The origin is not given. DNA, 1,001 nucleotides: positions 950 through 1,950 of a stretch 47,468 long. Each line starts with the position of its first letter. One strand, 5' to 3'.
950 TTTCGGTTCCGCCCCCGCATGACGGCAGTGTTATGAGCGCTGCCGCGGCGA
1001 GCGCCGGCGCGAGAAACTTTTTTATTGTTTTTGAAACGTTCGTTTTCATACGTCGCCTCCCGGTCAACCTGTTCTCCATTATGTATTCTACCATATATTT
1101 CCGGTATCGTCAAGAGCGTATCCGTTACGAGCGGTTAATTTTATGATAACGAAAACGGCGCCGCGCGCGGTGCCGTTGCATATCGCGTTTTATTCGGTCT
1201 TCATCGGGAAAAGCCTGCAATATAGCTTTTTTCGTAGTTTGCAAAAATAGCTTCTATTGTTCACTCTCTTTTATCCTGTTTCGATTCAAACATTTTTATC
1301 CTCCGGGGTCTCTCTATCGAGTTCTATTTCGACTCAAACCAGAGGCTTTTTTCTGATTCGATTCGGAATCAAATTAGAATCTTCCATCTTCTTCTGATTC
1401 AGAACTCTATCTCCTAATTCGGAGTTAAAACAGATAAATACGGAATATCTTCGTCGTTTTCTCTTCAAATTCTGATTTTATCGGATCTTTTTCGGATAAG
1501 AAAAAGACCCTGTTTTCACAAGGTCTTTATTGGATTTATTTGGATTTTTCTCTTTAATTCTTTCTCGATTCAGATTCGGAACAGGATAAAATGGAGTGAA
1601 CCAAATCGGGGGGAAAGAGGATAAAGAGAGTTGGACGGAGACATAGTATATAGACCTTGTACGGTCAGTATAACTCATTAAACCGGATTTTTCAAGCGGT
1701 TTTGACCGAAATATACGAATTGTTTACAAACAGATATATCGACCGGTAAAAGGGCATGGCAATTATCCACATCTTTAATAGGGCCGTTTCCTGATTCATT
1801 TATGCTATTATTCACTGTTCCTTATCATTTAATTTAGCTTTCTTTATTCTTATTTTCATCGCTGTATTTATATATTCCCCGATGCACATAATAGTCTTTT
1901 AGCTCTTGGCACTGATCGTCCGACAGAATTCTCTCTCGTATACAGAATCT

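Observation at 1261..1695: Third module copy has its own promoter and sits in a foldback (inverted-duplication) unit with MITE-like ends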

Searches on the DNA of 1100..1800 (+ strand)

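Call 15: search_rna_families(source=window, start=1100, end=1800, threshold=evalue, max_evalue=5)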
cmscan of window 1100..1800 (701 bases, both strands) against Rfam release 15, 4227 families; matches with E-value up to 5: 9.
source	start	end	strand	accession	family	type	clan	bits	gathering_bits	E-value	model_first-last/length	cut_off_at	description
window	1433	1533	+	RF02449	ncr1015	Gene; sRNA;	-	25.5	60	0.28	1-121/121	no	Bacillus sRNA ncr1015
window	1457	1534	+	RF03155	TD-1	Cis-reg;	CL00124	20.3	64.5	0.81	1-120/120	no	TD-1 RNA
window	1438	1530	-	RF00516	ylbH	Cis-reg; leader;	-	18.6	50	0.16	1-122/122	no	ylbH leader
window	1377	1484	-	RF01215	snoR97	Gene; snRNA; snoRNA; HACA-box;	-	18.6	40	3.9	1-106/106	no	Small nucleolar RNA snoR97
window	1498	1549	-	RF01859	Phe_leader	Cis-reg; leader;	-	18.4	55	2.4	1-125/125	no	Phenylalanine leader peptide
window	1336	1400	-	RF00160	snoZ159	Gene; snRNA; snoRNA; CD-box;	CL00065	16.7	39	4.3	1-86/86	no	Small nucleolar RNA Z159/U59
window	1492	1573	-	RF02539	SNOR75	Gene; snRNA; snoRNA; CD-box;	-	16.2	50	4.4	1-87/87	no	Plant small nucleolar RNA SNOR75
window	1441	1528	+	RF02384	FasX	Gene; sRNA;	-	16.1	100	4.1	1-205/205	no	FasX small RNA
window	1539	1605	+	RF04209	MIR7533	Gene; miRNA;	-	13.7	230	4.7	1-249/249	no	MIR7533 microRNA precursor family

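Call 77: search_dna_similar(query=window:1255-1735:+, collection=plasmids, mode=distant, max_rows=8)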
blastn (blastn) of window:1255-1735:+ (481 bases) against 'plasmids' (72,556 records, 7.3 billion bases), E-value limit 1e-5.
No match.

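Call 78: search_dna_similar(query=window:1255-1735:+, collection=phages, mode=distant, max_rows=8)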
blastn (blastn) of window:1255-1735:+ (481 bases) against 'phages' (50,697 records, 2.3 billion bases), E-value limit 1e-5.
No match.
